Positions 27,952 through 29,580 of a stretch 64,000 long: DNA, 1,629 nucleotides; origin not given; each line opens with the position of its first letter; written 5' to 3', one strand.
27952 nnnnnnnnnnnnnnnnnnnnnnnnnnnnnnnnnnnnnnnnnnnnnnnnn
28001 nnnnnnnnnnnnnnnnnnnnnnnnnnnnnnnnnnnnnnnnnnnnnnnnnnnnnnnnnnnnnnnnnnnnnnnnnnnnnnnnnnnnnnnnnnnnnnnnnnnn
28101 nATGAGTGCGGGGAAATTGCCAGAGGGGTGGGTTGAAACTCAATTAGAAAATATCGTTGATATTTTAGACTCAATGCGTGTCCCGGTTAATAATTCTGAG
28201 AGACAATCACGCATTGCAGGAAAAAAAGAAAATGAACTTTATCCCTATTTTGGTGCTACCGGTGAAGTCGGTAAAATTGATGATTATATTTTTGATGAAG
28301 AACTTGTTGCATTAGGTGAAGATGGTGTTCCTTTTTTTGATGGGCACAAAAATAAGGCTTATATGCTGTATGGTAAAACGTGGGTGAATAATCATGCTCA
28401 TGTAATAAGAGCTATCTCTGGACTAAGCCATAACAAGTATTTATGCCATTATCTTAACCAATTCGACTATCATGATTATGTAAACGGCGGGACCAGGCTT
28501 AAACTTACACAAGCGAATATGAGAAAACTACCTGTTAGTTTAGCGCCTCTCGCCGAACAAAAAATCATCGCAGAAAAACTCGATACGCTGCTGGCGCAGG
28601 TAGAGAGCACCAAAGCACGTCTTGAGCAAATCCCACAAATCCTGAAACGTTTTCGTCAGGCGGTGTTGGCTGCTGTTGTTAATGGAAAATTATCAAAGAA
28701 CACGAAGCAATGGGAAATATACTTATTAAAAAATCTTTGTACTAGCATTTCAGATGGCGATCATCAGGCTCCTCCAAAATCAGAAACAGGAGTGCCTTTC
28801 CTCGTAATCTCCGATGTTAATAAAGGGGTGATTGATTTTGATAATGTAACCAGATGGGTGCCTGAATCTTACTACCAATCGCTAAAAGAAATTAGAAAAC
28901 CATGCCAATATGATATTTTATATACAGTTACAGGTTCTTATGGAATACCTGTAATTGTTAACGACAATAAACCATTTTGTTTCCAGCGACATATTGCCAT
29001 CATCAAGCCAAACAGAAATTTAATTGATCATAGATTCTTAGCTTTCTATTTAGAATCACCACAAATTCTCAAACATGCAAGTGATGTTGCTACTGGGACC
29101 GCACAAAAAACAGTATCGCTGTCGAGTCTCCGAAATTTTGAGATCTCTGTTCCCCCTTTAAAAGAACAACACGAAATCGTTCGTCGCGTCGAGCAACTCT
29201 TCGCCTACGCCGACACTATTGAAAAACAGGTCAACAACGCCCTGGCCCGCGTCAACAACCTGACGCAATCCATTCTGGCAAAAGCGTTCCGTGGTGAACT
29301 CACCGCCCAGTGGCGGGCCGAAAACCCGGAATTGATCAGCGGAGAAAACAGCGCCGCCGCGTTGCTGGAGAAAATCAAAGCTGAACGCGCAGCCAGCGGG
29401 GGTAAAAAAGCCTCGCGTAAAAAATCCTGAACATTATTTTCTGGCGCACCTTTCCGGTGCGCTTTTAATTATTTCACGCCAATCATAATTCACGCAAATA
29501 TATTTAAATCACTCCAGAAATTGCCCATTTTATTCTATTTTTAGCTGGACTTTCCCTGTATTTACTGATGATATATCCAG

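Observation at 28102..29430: hsdS with two AT-rich target-recognition domains: a specificity different from EcoKI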

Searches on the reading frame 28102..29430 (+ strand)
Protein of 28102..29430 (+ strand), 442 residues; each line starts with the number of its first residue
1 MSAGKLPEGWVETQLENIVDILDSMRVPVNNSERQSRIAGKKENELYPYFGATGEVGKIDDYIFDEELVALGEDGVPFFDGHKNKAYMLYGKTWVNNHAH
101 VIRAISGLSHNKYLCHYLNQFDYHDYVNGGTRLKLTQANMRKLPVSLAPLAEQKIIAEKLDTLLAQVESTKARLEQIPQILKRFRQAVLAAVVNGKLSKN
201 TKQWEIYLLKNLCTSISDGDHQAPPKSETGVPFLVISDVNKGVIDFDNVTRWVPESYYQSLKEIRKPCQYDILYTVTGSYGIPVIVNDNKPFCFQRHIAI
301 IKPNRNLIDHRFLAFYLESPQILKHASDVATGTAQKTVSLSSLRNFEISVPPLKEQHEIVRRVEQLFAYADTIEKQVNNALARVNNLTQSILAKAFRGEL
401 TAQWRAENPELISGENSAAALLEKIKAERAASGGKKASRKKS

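Call 10: search_protein_families(library=pfam, proteins=[window:28102-29430:+])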
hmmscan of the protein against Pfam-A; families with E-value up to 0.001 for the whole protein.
window:28102-29430:+ (442 aa): 1 family
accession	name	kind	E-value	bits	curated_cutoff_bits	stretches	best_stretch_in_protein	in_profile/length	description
PF01420.25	Methylase_S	-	7.2e-39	134.1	22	2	7-178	1-167/168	Type I restriction modification DNA specificity domain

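Call 11: search_solved_structures(query=window:28102-29427:+, max_evalue=0.01, show_alignments=2)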
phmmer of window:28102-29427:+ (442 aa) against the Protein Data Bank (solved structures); distinct sequences matched with E-value up to 0.01: 6.
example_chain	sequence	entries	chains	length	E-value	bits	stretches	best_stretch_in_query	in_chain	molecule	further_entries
2y7c_A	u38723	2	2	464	6.6e-83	282.1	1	96-442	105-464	TYPE-1 RESTRICTION ENZYME ECOKI SPECIFICITY PROTEIN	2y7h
1yf2_A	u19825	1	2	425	3.2e-16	62.4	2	201-395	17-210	Type I restriction-modification enzyme, S subunit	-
5ybb_D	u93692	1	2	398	1.2e-14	57.3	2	253-400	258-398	Restriction endonuclease S subunits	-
3okg_A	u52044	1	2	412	1.3e-14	57.1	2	253-400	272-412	Restriction endonuclease S subunits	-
7vru_C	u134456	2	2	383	2e-08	36.7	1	182-368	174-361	Site-specific DNA recognition subunit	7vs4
8w0p_C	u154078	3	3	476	0.0019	20.3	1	303-381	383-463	S.BsaXI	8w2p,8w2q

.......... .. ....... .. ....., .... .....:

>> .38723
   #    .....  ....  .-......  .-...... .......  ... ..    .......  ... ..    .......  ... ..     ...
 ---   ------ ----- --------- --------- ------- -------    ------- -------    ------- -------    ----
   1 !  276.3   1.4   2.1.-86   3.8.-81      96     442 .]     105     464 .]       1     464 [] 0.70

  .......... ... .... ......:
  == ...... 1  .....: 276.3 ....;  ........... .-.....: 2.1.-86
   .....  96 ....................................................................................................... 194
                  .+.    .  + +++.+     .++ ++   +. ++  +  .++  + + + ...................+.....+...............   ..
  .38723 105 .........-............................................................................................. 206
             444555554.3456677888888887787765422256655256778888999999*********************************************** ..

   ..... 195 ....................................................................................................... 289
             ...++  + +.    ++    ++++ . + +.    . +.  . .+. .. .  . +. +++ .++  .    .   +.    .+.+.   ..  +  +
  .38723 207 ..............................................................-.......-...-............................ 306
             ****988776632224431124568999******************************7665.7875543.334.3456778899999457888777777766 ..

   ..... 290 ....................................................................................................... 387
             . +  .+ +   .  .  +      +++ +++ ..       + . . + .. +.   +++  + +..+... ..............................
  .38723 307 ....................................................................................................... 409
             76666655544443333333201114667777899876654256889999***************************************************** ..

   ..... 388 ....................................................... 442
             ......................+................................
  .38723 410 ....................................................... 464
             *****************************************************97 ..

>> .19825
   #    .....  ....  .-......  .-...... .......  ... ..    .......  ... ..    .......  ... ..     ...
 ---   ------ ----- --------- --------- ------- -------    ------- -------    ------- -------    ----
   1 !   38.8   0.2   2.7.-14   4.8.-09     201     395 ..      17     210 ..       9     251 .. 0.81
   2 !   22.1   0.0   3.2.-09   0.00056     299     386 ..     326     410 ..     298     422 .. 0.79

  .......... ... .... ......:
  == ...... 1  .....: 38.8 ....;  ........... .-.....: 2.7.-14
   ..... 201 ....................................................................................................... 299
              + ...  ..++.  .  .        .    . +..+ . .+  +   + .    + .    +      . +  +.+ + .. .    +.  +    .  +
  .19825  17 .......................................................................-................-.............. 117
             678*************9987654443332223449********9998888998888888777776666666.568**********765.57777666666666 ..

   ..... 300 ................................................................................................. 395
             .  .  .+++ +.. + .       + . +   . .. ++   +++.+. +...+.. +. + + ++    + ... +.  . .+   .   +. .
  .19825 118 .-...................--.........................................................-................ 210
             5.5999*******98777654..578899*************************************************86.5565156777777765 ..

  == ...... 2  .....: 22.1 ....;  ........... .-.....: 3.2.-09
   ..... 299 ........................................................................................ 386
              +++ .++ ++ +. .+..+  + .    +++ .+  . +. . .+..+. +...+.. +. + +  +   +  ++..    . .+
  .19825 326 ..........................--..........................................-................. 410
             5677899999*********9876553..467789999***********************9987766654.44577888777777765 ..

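Call 16: list_cluster_members(proteins=[window:28102-29427:+])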
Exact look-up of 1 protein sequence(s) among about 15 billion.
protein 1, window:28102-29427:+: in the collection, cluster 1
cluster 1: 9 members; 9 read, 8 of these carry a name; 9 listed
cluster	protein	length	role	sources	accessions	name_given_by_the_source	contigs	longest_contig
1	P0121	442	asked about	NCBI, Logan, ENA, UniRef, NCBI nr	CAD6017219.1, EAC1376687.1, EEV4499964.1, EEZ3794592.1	restriction endonuclease subunit S [Escherichia coli] | Type I restriction enzyme EcoBI specificity protein (S protein)(S.EcoBI) n=1 ...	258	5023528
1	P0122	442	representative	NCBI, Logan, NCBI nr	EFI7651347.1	restriction endonuclease subunit S [Escherichia coli]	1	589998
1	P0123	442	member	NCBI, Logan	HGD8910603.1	TPA: restriction endonuclease subunit S [Escherichia coli]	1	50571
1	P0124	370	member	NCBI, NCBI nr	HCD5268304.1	TPA: restriction endonuclease subunit S, partial [Escherichia coli] | restriction endonuclease subunit S [Escherichia coli]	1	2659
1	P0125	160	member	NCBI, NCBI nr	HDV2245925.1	TPA: restriction endonuclease subunit S, partial [Escherichia coli] | restriction endonuclease subunit S [Escherichia coli]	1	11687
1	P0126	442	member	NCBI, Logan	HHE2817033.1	TPA: restriction endonuclease subunit S [Escherichia coli]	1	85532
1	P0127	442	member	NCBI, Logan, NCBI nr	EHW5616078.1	restriction endonuclease subunit S [Escherichia coli]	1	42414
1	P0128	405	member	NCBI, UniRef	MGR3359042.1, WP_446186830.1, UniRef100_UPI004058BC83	restriction endonuclease subunit S [Escherichia coli] | restriction endonuclease subunit S n=1 Tax=Escherichia coli TaxID=562 RepID=UPI004058BC83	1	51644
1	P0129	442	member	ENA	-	-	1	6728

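Call 29: find_homologous_proteins(query=window:28102-29427:+, max_evalue=1e-20)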
Query window:28102-29427:+ (442 aa): 7958 proteins with E <= 1e-20 among 8000 candidates; the best 120 are listed.
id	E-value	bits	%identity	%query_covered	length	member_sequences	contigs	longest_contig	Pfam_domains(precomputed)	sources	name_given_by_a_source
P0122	1.3e-294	994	100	100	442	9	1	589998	PF01420.26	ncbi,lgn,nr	ncbi:restriction endonuclease subunit S [Escherichia coli]|nr:restriction endonuclease subunit S [Es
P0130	1.6e-292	987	99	100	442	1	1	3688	PF01420.26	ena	-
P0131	2.1e-291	984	99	100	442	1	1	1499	PF01420.26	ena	-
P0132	5.4e-291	982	98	100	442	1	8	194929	PF01420.26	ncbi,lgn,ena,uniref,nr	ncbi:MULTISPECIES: restriction endonuclease subunit S [unclassified Escherichia]|uniref:restriction 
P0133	2.7e-290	980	98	100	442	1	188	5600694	PF01420.26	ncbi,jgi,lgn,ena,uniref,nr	ncbi:restriction endonuclease subunit S [Escherichia coli]|uniref:restriction endonuclease subunit S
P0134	3.7e-290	980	98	100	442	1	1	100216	PF01420.26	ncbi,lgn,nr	ncbi:TPA: restriction endonuclease subunit S [Escherichia coli]|nr:restriction endonuclease subunit 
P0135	7.0e-290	979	98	100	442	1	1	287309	PF01420.26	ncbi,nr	ncbi:restriction endonuclease subunit S [Escherichia coli]|nr:restriction endonuclease subunit S [Es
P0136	9.8e-290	978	98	100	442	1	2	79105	PF01420.26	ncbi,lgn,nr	ncbi:restriction endonuclease subunit S [Escherichia coli]|nr:restriction endonuclease subunit S [Es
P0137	9.9e-290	978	98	100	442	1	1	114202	PF01420.26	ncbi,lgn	ncbi:restriction endonuclease subunit S [Escherichia coli]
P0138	9.9e-290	978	98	100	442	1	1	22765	PF01420.26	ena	-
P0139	1.3e-289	978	98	100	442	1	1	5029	PF01420.26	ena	-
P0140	1.4e-289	978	98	100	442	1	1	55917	PF01420.26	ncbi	ncbi:restriction endonuclease subunit S [Escherichia coli]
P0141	1.4e-289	978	98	100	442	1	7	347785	PF01420.26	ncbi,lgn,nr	ncbi:TPA: restriction endonuclease subunit S [Escherichia coli]|nr:restriction endonuclease subunit 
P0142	2.7e-289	977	98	100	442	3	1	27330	PF01420.26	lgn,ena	-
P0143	3.4e-289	977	98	100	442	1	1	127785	PF01420.26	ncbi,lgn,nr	ncbi:restriction endonuclease subunit S [Escherichia coli]|nr:restriction endonuclease subunit S [Es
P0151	1.1e-253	860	85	98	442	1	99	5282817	PF01420.26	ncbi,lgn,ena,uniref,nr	ncbi:TPA: restriction endonuclease subunit S [Klebsiella pneumoniae]|uniref:restriction endonuclease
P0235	1.8e-167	576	63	98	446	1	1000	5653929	PF01420.26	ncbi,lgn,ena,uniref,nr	ncbi:restriction endonuclease subunit S [Klebsiella pneumoniae]|uniref:Restriction endonuclease subu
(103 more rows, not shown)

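Call 30: find_encoding_contigs(protein=P0151, flank=6000, max_places=8)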
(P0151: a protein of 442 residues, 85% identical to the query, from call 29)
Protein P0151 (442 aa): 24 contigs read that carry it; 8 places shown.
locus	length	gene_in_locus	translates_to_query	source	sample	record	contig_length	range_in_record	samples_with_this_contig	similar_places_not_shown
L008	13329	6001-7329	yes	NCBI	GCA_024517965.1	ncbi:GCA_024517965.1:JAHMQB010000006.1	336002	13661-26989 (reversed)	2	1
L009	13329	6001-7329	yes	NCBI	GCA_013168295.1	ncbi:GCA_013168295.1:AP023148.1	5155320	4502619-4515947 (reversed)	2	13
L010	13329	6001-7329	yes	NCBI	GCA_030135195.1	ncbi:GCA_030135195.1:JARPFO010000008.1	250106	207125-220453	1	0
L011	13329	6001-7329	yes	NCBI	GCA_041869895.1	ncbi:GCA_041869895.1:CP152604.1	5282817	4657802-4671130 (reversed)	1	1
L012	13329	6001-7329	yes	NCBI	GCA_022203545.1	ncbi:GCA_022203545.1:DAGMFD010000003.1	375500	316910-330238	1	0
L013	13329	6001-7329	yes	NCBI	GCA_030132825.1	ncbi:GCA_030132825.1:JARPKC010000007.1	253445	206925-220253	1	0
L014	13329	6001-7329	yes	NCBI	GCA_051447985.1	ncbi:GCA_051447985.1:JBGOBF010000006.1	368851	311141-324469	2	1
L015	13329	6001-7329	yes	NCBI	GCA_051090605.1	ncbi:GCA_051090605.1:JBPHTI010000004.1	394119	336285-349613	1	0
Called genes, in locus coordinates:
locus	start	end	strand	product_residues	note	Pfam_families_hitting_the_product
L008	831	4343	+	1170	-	PF00270:DEAD, PF04851:ResIII, PF18766:SWI2_SNF2, PF00271:Helicase_C, PF08463:EcoEI_R_C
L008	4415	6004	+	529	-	PF12161:HsdM_N (weak), PF02384:N6_Mtase, PF07669:Eco57I (faint)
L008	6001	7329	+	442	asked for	PF01420:Methylase_S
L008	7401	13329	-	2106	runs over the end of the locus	PF00270:DEAD, PF04851:ResIII (weak), PF27116:YjiV_N, PF00271:Helicase_C, PF09369:MZB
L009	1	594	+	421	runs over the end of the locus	PF13356:Arm-DNA-bind_3, PF22022:Phage_int_M, PF00589:Phage_integrase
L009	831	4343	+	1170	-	PF00270:DEAD, PF04851:ResIII, PF18766:SWI2_SNF2, PF00271:Helicase_C, PF08463:EcoEI_R_C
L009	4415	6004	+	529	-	PF12161:HsdM_N (weak), PF02384:N6_Mtase, PF07669:Eco57I (faint)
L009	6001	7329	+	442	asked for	PF01420:Methylase_S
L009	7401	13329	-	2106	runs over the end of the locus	PF00270:DEAD, PF04851:ResIII (weak), PF27116:YjiV_N, PF00271:Helicase_C, PF09369:MZB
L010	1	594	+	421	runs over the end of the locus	PF13356:Arm-DNA-bind_3, PF22022:Phage_int_M, PF00589:Phage_integrase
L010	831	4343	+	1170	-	PF00270:DEAD, PF04851:ResIII, PF18766:SWI2_SNF2, PF00271:Helicase_C, PF08463:EcoEI_R_C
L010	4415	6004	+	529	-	PF12161:HsdM_N (weak), PF02384:N6_Mtase, PF07669:Eco57I (faint)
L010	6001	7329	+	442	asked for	PF01420:Methylase_S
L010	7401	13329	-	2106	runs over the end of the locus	PF00270:DEAD, PF04851:ResIII (faint), PF27116:YjiV_N, PF00271:Helicase_C, PF09369:MZB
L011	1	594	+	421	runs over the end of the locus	PF13356:Arm-DNA-bind_3, PF22022:Phage_int_M, PF00589:Phage_integrase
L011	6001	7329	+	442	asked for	PF01420:Methylase_S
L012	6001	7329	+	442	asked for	PF01420:Methylase_S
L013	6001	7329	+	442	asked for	PF01420:Methylase_S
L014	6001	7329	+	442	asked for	PF01420:Methylase_S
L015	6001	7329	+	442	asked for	PF01420:Methylase_S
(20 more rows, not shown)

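Call 33: find_encoding_contigs(protein=P0235, flank=3000, max_places=10)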
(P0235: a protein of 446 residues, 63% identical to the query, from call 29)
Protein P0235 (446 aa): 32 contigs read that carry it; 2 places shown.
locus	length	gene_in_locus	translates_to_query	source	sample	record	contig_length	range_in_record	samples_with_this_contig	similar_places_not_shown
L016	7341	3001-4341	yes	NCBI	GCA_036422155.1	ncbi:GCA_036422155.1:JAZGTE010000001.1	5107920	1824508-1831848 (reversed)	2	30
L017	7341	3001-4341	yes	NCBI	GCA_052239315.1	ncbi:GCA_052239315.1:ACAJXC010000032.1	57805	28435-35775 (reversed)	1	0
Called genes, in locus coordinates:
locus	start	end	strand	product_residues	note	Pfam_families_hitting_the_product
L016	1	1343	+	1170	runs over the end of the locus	PF00270:DEAD, PF04851:ResIII, PF18766:SWI2_SNF2, PF00271:Helicase_C, PF08463:EcoEI_R_C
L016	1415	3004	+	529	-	PF12161:HsdM_N (weak), PF02384:N6_Mtase, PF07669:Eco57I (faint)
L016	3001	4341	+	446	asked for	PF01420:Methylase_S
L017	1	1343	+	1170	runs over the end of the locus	PF00270:DEAD, PF04851:ResIII, PF18766:SWI2_SNF2, PF00271:Helicase_C, PF08463:EcoEI_R_C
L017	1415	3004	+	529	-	PF12161:HsdM_N (weak), PF02384:N6_Mtase, PF07669:Eco57I (faint)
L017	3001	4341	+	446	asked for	PF01420:Methylase_S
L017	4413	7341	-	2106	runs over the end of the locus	PF00270:DEAD, PF04851:ResIII (weak), PF27116:YjiV_N, PF00271:Helicase_C, PF09369:MZB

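Call 41: find_encoding_contigs(protein=P0235, flank=10000, max_places=4)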
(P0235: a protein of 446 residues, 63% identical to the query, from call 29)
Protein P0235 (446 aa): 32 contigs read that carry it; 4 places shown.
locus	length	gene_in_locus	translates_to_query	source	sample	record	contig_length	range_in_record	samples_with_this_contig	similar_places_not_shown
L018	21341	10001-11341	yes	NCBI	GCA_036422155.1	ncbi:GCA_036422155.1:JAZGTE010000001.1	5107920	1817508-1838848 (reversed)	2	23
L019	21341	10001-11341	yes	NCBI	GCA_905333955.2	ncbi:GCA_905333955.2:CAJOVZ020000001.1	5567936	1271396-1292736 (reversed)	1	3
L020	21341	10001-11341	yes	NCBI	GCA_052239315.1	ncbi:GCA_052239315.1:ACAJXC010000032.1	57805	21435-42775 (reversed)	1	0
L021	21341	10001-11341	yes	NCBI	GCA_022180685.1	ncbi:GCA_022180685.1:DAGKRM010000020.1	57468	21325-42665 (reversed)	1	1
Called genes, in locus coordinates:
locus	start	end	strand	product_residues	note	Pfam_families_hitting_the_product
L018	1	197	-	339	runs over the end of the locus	PF08240:ADH_N, PF01262:AlaDh_PNT_C, PF00107:ADH_zinc_N, PF13602:ADH_zinc_N_2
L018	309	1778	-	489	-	PF00916:Sulfate_transp, PF16983:MFS_MOT1 (weak)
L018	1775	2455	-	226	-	PF00484:Pro_CA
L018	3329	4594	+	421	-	PF13356:Arm-DNA-bind_3, PF22022:Phage_int_M, PF00589:Phage_integrase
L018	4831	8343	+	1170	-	PF00270:DEAD, PF04851:ResIII, PF18766:SWI2_SNF2, PF00271:Helicase_C, PF08463:EcoEI_R_C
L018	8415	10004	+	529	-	PF12161:HsdM_N (weak), PF02384:N6_Mtase, PF07669:Eco57I (faint)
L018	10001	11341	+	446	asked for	PF01420:Methylase_S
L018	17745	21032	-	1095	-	PF27201:YjiT_N, PF27205:YjiT_2nd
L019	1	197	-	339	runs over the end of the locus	PF08240:ADH_N, PF01262:AlaDh_PNT_C, PF00107:ADH_zinc_N, PF13602:ADH_zinc_N_2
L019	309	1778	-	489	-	PF00916:Sulfate_transp, PF16983:MFS_MOT1 (weak)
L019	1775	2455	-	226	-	PF00484:Pro_CA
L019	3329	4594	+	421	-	PF13356:Arm-DNA-bind_3, PF22022:Phage_int_M, PF00589:Phage_integrase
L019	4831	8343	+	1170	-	PF00270:DEAD, PF04851:ResIII, PF18766:SWI2_SNF2, PF00271:Helicase_C, PF08463:EcoEI_R_C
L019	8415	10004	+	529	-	PF12161:HsdM_N (weak), PF02384:N6_Mtase, PF07669:Eco57I (faint)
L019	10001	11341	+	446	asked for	PF01420:Methylase_S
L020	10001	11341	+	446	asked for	PF01420:Methylase_S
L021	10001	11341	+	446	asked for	PF01420:Methylase_S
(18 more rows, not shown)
